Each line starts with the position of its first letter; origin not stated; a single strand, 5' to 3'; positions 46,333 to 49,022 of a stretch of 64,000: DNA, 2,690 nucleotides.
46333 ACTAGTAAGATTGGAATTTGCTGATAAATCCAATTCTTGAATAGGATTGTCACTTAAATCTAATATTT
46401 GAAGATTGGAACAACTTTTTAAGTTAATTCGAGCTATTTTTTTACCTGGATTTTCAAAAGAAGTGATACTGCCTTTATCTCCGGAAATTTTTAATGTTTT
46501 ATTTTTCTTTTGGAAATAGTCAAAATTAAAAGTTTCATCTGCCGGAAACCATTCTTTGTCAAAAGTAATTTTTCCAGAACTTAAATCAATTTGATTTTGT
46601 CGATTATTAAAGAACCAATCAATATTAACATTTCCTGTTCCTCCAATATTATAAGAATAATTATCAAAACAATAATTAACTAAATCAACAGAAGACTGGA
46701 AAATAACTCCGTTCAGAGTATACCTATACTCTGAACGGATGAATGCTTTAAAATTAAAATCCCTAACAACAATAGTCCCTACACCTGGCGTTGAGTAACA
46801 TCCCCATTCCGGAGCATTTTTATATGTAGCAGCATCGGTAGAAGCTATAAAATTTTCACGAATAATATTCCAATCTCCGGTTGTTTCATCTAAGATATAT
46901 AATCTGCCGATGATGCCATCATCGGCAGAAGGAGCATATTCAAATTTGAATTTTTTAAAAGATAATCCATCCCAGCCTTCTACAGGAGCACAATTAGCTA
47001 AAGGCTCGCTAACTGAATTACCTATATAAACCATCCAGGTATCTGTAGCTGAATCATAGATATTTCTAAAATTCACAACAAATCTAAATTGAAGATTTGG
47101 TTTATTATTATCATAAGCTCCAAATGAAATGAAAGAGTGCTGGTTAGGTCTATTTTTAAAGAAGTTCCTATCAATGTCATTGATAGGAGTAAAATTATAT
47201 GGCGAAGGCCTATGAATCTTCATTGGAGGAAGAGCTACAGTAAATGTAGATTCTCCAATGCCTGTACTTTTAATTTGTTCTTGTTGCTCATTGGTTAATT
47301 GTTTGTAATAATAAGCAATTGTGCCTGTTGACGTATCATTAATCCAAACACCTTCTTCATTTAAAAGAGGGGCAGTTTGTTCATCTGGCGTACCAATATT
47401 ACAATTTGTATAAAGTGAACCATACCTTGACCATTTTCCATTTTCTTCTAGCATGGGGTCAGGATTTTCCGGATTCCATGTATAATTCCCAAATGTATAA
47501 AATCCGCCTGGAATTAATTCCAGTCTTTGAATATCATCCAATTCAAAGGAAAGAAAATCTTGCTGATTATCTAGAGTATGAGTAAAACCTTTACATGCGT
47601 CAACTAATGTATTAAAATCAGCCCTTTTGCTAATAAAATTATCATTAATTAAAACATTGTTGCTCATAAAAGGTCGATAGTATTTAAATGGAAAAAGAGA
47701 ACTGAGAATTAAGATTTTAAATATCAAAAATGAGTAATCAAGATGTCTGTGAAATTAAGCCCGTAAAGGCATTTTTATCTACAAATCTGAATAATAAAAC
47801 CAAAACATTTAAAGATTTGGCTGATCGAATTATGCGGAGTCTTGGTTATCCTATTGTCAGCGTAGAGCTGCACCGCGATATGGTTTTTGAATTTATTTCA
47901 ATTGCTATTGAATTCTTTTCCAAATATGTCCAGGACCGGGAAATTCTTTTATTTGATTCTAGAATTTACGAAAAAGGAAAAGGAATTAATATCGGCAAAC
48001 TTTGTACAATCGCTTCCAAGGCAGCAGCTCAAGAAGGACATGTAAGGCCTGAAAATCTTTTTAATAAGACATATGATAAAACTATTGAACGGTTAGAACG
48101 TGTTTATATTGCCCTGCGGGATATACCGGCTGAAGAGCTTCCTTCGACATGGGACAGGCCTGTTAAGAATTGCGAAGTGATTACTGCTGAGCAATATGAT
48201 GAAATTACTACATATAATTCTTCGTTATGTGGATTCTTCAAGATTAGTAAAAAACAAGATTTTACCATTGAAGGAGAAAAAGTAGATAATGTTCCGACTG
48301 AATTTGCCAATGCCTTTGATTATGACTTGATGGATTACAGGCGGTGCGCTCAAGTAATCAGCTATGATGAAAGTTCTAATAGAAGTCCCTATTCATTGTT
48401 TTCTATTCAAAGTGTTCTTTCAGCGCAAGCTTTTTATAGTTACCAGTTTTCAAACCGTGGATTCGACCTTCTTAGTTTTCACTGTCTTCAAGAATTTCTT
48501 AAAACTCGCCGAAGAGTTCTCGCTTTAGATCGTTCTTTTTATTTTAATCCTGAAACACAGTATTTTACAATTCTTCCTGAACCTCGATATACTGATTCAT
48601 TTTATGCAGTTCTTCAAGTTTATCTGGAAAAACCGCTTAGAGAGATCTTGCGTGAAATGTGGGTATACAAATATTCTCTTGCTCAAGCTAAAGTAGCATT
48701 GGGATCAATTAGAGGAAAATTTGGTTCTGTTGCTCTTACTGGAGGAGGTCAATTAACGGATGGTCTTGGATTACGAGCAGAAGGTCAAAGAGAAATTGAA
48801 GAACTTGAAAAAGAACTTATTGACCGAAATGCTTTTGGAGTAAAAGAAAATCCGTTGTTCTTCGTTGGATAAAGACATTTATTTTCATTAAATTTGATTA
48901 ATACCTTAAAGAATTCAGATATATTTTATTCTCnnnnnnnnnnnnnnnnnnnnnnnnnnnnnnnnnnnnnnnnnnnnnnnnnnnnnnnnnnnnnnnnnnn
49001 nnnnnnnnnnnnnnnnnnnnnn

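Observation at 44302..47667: Three tandem paralogous leucine-rich-repeat proteins in a T4-like phage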

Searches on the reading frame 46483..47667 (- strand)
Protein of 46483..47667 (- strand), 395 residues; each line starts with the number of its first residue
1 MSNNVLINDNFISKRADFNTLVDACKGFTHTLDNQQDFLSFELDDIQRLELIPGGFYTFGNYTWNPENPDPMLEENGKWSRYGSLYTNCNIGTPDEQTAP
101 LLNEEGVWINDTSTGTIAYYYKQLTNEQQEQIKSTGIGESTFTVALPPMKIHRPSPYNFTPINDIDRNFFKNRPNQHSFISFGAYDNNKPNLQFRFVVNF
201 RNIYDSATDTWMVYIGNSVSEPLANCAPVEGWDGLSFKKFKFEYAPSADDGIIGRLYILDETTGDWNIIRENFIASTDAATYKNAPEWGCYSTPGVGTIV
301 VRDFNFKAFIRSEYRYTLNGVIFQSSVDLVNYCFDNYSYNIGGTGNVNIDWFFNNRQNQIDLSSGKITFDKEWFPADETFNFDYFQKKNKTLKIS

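Call 64: search_protein_representatives(alignment_id=A5)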
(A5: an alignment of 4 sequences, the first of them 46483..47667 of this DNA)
Query: 4 sequences, 397 profile positions. Proteins with E-value up to 0.001 (for the whole library): 22; up to 1e-10: 17; up to 1e-30: 9. The best 22 are listed.
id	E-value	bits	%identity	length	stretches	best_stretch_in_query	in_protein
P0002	1.4e-214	728.8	-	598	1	1-397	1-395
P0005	1.1e-206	702.8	-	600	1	1-396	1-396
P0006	2.5e-199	678.5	-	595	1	1-396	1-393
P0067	1.4e-115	402.8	-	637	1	4-395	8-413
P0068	8.1e-73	262.0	-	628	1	4-396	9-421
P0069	8.6e-61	222.4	-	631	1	1-396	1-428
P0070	2.0e-58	214.6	-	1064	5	101-397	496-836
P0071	8.4e-54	199.4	-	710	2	100-396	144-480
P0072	3.5e-51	190.7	-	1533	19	279-343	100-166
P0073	2.1e-30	122.3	-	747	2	88-395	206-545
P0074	1.0e-22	97.1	-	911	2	167-396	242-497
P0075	6.8e-21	91.0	-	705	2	223-396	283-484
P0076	1.5e-17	80.0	-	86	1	1-62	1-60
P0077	5.3e-16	74.9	-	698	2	228-396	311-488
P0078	8.2e-16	74.3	-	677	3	233-396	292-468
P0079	1.0e-15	74.0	-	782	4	322-396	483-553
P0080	1.2e-14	70.4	-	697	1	4-359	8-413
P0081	1.4e-06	43.9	-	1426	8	46-100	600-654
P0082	5.9e-05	38.5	-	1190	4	279-345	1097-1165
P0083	1.9e-04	36.8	-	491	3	278-348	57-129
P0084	3.5e-04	36.0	-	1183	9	316-366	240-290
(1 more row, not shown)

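Call 65: search_protein_families(library=pfam, proteins=[P0067, P0068, P0069, P0070, P0071, P0073, P0074, P0075, P0077, P0080], max_evalue=0.01)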
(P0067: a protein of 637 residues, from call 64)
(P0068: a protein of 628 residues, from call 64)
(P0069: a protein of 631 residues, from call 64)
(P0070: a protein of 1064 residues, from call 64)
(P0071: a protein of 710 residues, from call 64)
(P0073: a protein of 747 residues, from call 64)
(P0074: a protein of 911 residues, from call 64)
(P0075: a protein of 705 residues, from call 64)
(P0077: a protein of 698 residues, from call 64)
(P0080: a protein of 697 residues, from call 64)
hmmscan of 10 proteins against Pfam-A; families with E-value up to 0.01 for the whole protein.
P0067 (637 aa): 2 families
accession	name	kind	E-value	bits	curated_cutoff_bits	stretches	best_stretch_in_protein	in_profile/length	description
PF23952.1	LRR_EndoS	-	1.6e-05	25.6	27.9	1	429-471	71-116/116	Endo-beta-N-acetylglucosaminidase EndoS LRR domain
PF12799.13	LRR_4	-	0.00029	21.4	27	1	441-474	2-36/44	Leucine Rich repeats (2 copies)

P0068 (628 aa): 2 families
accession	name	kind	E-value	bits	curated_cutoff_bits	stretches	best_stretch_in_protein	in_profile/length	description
PF23952.1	LRR_EndoS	-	1.3e-05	25.8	27.9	0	435-478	74-116/116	Endo-beta-N-acetylglucosaminidase EndoS LRR domain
PF12799.13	LRR_4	-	0.0037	17.9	27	1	447-484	1-39/44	Leucine Rich repeats (2 copies)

P0069 (631 aa): 1 family
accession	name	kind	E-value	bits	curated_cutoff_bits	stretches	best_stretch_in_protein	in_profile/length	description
PF12799.13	LRR_4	-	2.9e-06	27.8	27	1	455-491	2-39/44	Leucine Rich repeats (2 copies)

P0070 (1064 aa): 1 family
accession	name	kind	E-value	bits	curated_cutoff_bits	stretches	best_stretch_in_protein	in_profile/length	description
PF23952.1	LRR_EndoS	-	0.00012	22.7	27.9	1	935-1001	49-115/116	Endo-beta-N-acetylglucosaminidase EndoS LRR domain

P0071 (710 aa): 0 families

P0073 (747 aa): 0 families

P0074 (911 aa): 0 families

P0075 (705 aa): 1 family
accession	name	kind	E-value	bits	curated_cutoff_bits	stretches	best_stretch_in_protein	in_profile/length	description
PF23952.1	LRR_EndoS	-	0.00074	20.2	27.9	1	482-541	61-116/116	Endo-beta-N-acetylglucosaminidase EndoS LRR domain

P0077 (698 aa): 0 families

P0080 (697 aa): 0 families

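Call 66: find_encoding_contigs(protein=P0067, flank=8000, max_places=3)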
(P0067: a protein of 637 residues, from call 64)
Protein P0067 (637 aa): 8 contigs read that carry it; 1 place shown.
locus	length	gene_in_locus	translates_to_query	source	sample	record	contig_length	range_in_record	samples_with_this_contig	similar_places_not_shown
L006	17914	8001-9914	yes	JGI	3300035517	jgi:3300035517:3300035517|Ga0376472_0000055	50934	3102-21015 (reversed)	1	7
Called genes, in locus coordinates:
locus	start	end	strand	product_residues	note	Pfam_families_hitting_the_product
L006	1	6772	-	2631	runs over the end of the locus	PF27308:XkdV_N (faint)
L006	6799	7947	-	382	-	PF26809:Phage_T4_gp13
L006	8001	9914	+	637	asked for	PF23952:LRR_EndoS (faint)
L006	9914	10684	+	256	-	-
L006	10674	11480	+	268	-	-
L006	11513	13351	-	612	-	PF07230:Portal_T4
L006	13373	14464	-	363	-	PF16724:T4-gp15_tss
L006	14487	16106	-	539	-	PF13307:Helicase_C_2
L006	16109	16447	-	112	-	-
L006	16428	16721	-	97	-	-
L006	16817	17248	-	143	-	-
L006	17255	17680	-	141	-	-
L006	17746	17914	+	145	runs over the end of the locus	-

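Call 67: find_encoding_contigs(protein=P0069, flank=8000, max_places=3)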
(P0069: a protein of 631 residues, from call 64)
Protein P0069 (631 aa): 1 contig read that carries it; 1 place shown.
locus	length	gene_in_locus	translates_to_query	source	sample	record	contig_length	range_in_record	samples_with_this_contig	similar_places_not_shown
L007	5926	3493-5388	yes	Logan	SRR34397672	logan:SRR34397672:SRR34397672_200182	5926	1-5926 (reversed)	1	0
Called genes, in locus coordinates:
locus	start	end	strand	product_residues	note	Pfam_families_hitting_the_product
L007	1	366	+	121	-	?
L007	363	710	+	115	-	-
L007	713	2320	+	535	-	PF13307:Helicase_C_2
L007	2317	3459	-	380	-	PF26809:Phage_T4_gp13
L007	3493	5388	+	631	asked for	PF12799:LRR_4 (faint)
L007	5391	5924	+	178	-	?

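Call 68: find_encoding_contigs(protein=P0070, flank=8000, max_places=2)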
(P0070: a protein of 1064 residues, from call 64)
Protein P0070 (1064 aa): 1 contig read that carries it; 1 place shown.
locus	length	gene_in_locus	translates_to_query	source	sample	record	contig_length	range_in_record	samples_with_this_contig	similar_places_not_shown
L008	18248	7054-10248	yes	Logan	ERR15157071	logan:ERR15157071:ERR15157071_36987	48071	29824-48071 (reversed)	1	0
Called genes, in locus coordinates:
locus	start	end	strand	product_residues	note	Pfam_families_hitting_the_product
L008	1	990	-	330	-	?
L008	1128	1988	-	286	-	-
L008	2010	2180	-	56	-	-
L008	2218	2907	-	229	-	PF03420:Peptidase_S77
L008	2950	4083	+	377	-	-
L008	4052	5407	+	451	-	-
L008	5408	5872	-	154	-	PF08722:Tn7_TnsA-like_N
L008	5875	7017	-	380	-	PF26809:Phage_T4_gp13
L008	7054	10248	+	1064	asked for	-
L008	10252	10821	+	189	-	-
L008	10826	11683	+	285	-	-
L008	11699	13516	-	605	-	PF07230:Portal_T4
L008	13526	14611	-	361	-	PF16724:T4-gp15_tss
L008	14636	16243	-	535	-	PF13307:Helicase_C_2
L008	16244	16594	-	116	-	-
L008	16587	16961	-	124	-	-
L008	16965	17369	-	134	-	-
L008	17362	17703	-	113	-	-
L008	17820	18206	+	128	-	-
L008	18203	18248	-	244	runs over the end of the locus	PF13521:AAA_28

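Call 69: find_encoding_contigs(protein=P0072, flank=8000, max_places=2)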
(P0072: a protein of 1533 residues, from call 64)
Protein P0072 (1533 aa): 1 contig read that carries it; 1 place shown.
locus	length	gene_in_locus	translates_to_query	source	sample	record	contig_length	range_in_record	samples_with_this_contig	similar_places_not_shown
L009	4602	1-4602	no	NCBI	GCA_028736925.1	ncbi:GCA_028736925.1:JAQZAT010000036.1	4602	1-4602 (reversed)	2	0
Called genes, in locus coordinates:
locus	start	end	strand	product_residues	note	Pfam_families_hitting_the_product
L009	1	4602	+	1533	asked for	PF04151:PPC (faint), PF08329:ChitinaseA_N (faint), PF14344:DUF4397 (faint), PF17210:SdrD_B (faint), PF18539:DUF5625 (faint), PF18962:Por_Secre_tail (faint), PF18981:InlK_D3 (faint), PF23623:GBD_IRG7_N (faint), +14 more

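Call 70: find_encoding_contigs(protein=P0073, flank=8000, max_places=2)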
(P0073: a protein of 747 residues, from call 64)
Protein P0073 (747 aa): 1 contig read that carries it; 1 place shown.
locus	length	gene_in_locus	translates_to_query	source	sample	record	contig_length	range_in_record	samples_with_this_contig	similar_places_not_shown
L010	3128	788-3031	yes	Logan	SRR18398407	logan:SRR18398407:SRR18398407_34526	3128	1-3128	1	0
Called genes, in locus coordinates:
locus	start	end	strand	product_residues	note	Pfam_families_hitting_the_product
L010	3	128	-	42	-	?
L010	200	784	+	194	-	-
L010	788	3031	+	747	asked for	-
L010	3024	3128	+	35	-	?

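Call 71: search_protein_families(library=pfam, proteins=[P0072, P0081, P0082, P0083, P0084, P0079, P0078], max_evalue=0.01)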
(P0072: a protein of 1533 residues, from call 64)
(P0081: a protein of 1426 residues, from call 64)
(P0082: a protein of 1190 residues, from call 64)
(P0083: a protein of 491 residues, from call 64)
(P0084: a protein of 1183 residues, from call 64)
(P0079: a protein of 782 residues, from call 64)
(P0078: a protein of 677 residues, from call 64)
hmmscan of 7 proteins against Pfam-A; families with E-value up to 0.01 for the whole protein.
P0072 (1533 aa): 19 families
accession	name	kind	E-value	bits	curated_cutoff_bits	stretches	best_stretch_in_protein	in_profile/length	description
PF07495.19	Y_Y_Y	-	1e-79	262.8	26.6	9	1269-1293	28-51/65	Y_Y_Y domain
PF10648.15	Gmad2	-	6.7e-43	145.3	25.7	0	1025-1051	56-82/86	Immunoglobulin-like domain of bacterial spore germination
PF23623.1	GBD_IRG7_N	-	2.8e-42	143.2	27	0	1346-1375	58-88/95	IRG7 N-terminal galactose binding domain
PF25548.1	DUF7926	-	6.4e-40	137.6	33.5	0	158-224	65-132/181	Domain of unknown function (DUF7926)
PF04151.21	PPC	-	3.8e-37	127.4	25.9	0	526-568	25-70/70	Bacterial pre-peptidase C-terminal domain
PF18981.6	InlK_D3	-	2.3e-31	108.1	25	0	386-422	38-71/75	Internalin K domain (D3/D4)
PF24421.1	Ig_J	-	5.8e-29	100.7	29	0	790-811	66-87/104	Tip attachment protein J, Ig-like domain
PF08329.16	ChitinaseA_N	-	1.6e-24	86.5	21.2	0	1270-1303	73-106/133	Chitinase A, N-terminal domain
PF13620.12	CarboxypepD_reg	-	5.2e-21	75.2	32.3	0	1033-1051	41-59/82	Carboxypeptidase regulatory-like domain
PF14524.12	Wzt_C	-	7.2e-18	65.4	30.4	0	1023-1047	79-104/143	Wzt C-terminal domain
PF05593.20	RHS_repeat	-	2.2e-15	57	22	0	49-68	8-27/38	RHS Repeat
PF18539.7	DUF5625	-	5.7e-14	52.9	26.9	0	145-181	90-126/131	Domain of unknown function (DUF5625)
PF23664.1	Ig_Pom152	-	2.2e-13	50.9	27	0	946-973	59-86/106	Nucleoporin pom152-like, immunoglobulin-like domain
PF17210.9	SdrD_B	-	5.7e-13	49.5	29.7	0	786-817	44-75/112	SdrD B-like domain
PF16967.11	TcfC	-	3.2e-11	43.1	29.4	0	1190-1215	34-59/68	E-set like domain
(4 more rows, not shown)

P0081 (1426 aa): 5 families
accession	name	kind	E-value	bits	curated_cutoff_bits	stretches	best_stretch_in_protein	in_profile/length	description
PF05689.17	InvE_AD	-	2.3e-23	83.5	32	1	1296-1425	1-136/136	Adhesion domain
PF05688.17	BIg21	-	2.2e-16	60.8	27.4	1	1197-1293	1-109/109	Bacterial Immunoglobulin-like 21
PF09134.16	Invasin_D3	-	1e-08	36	33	1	122-224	2-90/98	Invasin, domain 3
PF18565.7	Glyco_hydro2_C5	-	0.00029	21.1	32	0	128-222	4-98/103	Glycoside hydrolase family 2 C-terminal domain 5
PF23623.1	GBD_IRG7_N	-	0.00081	20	27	0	166-215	42-90/95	IRG7 N-terminal galactose binding domain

P0082 (1190 aa): 14 families
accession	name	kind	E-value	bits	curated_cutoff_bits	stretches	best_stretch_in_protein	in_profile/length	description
PF21959.2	DUF6923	-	4.9e-17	62.9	27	1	355-569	33-229/234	Repeat of unknown function (DUF6923)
PF18981.6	InlK_D3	-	6.6e-13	49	25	0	903-939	38-71/75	Internalin K domain (D3/D4)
PF20009.4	GEVED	-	1.2e-10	42.4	24.4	1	674-766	1-77/78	GEVED domain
PF07495.19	Y_Y_Y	-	3.9e-10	39.9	26.6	0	1066-1090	28-51/65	Y_Y_Y domain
PF13385.13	Laminin_G_3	-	9.4e-10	39.3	27.6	1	158-287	16-137/151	Concanavalin A-like lectin/glucanases superfamily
PF10648.15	Gmad2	-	1.1e-09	38.9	25.7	0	903-928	57-82/86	Immunoglobulin-like domain of bacterial spore germination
PF08329.16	ChitinaseA_N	-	3.2e-08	33.8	21.2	0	986-1020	72-106/133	Chitinase A, N-terminal domain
PF23623.1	GBD_IRG7_N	-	5e-08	33.5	27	0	906-933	61-89/95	IRG7 N-terminal galactose binding domain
PF25548.1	DUF7926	-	1.7e-07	32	33.5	0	1073-1141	63-132/181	Domain of unknown function (DUF7926)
PF23664.1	Ig_Pom152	-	3.8e-06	27.6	27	0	904-930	60-86/106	Nucleoporin pom152-like, immunoglobulin-like domain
PF24421.1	Ig_J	-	5.5e-05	23.6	29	0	987-1009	66-88/104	Tip attachment protein J, Ig-like domain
PF02210.31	Laminin_G_2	-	8.6e-05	23.4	22.9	1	179-287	10-120/126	Laminin G domain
PF25564.1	DUF7933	-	0.001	19.4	26.5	0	903-960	30-86/123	Domain of unknown function (DUF7933)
PF17210.9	SdrD_B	-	0.0072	17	29.7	0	894-934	35-75/112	SdrD B-like domain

P0083 (491 aa): 22 families
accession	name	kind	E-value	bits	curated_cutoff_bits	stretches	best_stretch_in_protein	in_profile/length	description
PF13585.12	CHU_C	-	2.1e-21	76.3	27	1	389-471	2-75/86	CHU_C Type IX secretion signal domain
PF07495.19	Y_Y_Y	-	2e-15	56.8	26.6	3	187-210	28-50/65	Y_Y_Y domain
PF14524.12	Wzt_C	-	8.2e-09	36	30.4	0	181-229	79-129/143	Wzt C-terminal domain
PF23237.1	HYR_4C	-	1.1e-08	35.5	27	1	312-382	3-71/73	HYR-like domain with 4 cysteines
PF10648.15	Gmad2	-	8.4e-08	32.9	25.7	0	183-209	56-82/86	Immunoglobulin-like domain of bacterial spore germination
PF23623.1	GBD_IRG7_N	-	1.7e-07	31.8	27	0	25-55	59-90/95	IRG7 N-terminal galactose binding domain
PF17210.9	SdrD_B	-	1.4e-06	28.9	29.7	0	182-216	42-76/112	SdrD B-like domain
PF18962.6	Por_Secre_tail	-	6.3e-06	26.8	27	0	152-210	10-68/75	Secretion system C-terminal sorting domain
PF04151.21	PPC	-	7.7e-06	27.1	25.9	0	164-206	25-70/70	Bacterial pre-peptidase C-terminal domain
PF18981.6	InlK_D3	-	1.1e-05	25.9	25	0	24-53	38-65/75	Internalin K domain (D3/D4)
PF24421.1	Ig_J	-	1.7e-05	25.3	29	0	28-49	66-87/104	Tip attachment protein J, Ig-like domain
PF14344.12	DUF4397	-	7e-05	23.8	30.6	0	181-216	25-63/119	Domain of unknown function (DUF4397)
PF13620.12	CarboxypepD_reg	-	7e-05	23.5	32.3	0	31-48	41-58/82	Carboxypeptidase regulatory-like domain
PF18539.7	DUF5625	-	0.00011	22.9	26.9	0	103-140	90-127/131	Domain of unknown function (DUF5625)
PF04234.18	CopC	-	0.00034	22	23.3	0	165-209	33-79/92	CopC domain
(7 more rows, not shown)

P0084 (1183 aa): 9 families
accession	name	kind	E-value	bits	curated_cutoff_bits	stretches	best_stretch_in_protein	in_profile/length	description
PF13573.12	SprB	-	3.2e-155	503.9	28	14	1071-1105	1-36/37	SprB repeat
PF06832.18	BiPBP_C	-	3.9e-48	161.7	26.8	0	70-123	32-90/90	Penicillin-Binding Protein C-terminus Family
PF23664.1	Ig_Pom152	-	1e-25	90.5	27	0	207-243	4-39/106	Nucleoporin pom152-like, immunoglobulin-like domain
PF07523.18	Big_3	-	5.5e-18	65.4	21.2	0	1110-1134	41-60/68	Bacterial Ig-like domain (group 3)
PF01053.26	Cys_Met_Meta_PP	-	9.7e-13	47.8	27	0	184-229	285-330/381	Cys/Met metabolism PLP-dependent enzyme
PF23623.1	GBD_IRG7_N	-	2e-10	41.1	27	0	1085-1127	39-81/95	IRG7 N-terminal galactose binding domain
PF16272.10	DUF4925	-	1.7e-09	38.1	28.5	0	85-140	95-142/324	Domain of unknown function (DUF4925)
PF17210.9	SdrD_B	-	7.9e-07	29.7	29.7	0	1111-1132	51-72/112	SdrD B-like domain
PF07941.16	K_channel_TID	-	1.6e-05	25.8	25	0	113-159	9-58/75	Potassium channel Kv1.4 tandem inactivation domain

P0079 (782 aa): 2 families
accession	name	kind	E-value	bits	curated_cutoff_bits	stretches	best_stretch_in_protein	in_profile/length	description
PF12799.13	LRR_4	-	6.2e-06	26.7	27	1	580-616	2-39/44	Leucine Rich repeats (2 copies)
PF23952.1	LRR_EndoS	-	0.0032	18.1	27.9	1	560-610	61-116/116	Endo-beta-N-acetylglucosaminidase EndoS LRR domain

P0078 (677 aa): 2 families
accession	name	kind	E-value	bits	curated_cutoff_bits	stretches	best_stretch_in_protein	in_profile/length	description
PF13855.12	LRR_8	-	0.00028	21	27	1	490-524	23-60/61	Leucine rich repeat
PF12799.13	LRR_4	-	0.0009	19.9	27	1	493-529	2-39/44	Leucine Rich repeats (2 copies)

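Call 105: search_protein_families(library=pfam, proteins=[L006:10674-11480:+, L008:10826-11683:+], max_evalue=1)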
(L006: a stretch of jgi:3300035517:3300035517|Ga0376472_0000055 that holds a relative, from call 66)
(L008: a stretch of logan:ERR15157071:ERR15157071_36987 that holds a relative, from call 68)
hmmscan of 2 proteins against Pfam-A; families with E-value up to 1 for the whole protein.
L006:10674-11480:+ (268 aa): 4 families
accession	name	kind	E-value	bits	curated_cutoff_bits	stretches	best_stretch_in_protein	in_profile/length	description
PF12799.13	LRR_4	-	0.00037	21.1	27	1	174-188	19-33/44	Leucine Rich repeats (2 copies)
PF25019.1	LRR_R13L1-DRL21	-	0.021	15.2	27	1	153-188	91-127/127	R13L1/DRL21 LRRs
PF13855.12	LRR_8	-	0.081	13.1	27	1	153-188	22-59/61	Leucine rich repeat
PF00560.39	LRR_1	-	0.94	10.4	20.6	0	179-190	1-12/23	Leucine Rich Repeat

L008:10826-11683:+ (285 aa): 1 family
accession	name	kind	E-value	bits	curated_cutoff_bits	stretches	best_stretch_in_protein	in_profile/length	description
PF13599.13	Pentapeptide_4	-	0.18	12.3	38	0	146-178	20-52/78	Pentapeptide repeat region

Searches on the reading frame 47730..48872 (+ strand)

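Call 3: search_protein_families(library=pfam, proteins=[window:47730-48872:+], max_evalue=1)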
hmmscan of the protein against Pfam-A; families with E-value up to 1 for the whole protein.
window:47730-48872:+ (380 aa): 1 family
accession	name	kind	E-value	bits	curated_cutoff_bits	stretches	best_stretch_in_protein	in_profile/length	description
PF09693.15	Phage_XkdX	-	0.23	12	23.5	1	148-160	24-36/40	Phage uncharacterised protein (Phage_XkdX)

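Call 4: search_protein_families(library=phrogs, proteins=[window:47730-48872:+], max_evalue=0.01)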
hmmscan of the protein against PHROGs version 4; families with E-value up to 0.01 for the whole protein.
window:47730-48872:+ (380 aa): 1 family
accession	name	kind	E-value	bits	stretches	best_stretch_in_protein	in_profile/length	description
phrog_211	-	connector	1.3e-15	57.8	1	16-369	716-965/976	head-tail adaptor Ad2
